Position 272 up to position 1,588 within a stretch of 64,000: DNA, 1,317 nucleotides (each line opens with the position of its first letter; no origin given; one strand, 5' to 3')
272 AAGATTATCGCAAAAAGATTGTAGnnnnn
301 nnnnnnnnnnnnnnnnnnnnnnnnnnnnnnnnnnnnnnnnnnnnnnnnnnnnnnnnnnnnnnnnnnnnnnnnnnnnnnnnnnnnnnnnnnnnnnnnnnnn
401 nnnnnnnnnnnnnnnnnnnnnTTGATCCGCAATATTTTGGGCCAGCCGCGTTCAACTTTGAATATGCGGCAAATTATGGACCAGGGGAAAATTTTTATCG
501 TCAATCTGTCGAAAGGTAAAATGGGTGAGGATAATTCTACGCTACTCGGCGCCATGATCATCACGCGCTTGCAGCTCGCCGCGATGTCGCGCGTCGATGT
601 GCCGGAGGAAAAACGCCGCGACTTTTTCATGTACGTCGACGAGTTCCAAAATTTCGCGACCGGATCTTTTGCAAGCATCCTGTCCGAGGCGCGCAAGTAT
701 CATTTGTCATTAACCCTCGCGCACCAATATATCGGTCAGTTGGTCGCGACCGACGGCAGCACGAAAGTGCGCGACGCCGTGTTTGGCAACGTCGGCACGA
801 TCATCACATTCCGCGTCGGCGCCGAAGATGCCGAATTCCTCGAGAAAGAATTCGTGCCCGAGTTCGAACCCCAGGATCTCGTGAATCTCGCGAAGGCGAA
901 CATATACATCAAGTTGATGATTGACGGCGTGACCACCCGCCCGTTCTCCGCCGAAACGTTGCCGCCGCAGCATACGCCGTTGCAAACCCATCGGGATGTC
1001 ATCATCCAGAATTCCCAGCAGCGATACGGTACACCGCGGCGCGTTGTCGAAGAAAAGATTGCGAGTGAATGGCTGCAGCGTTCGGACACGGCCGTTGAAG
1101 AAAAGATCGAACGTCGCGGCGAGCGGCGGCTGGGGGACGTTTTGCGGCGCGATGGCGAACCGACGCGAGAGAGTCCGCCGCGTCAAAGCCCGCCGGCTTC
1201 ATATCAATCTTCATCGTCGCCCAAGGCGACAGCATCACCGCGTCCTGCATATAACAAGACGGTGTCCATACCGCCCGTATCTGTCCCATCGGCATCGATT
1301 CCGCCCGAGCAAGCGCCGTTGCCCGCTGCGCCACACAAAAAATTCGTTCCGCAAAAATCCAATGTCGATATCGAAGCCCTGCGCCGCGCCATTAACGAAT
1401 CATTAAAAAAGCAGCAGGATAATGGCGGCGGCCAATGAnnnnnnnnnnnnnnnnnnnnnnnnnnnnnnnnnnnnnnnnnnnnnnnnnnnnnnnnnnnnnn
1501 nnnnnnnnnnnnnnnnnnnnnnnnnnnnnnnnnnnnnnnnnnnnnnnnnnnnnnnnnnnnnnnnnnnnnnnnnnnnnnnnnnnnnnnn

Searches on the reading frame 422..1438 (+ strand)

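Call 54: search_protein_families(library=pfam, proteins=[window:422-1438:+], max_evalue=0.001)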
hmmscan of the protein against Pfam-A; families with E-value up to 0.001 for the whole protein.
window:422-1438:+ (338 aa): 2 families
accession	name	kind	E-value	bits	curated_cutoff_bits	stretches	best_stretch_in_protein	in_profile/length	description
PF12696.13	TraG-D_C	-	7.7e-06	26.3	22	1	70-140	4-72/126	TraM recognition site of TraD and TraG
PF10412.15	TrwB_AAD_bind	-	0.00013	21.4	20.5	1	36-134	214-312/387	Type IV secretion-system coupling protein DNA-binding domain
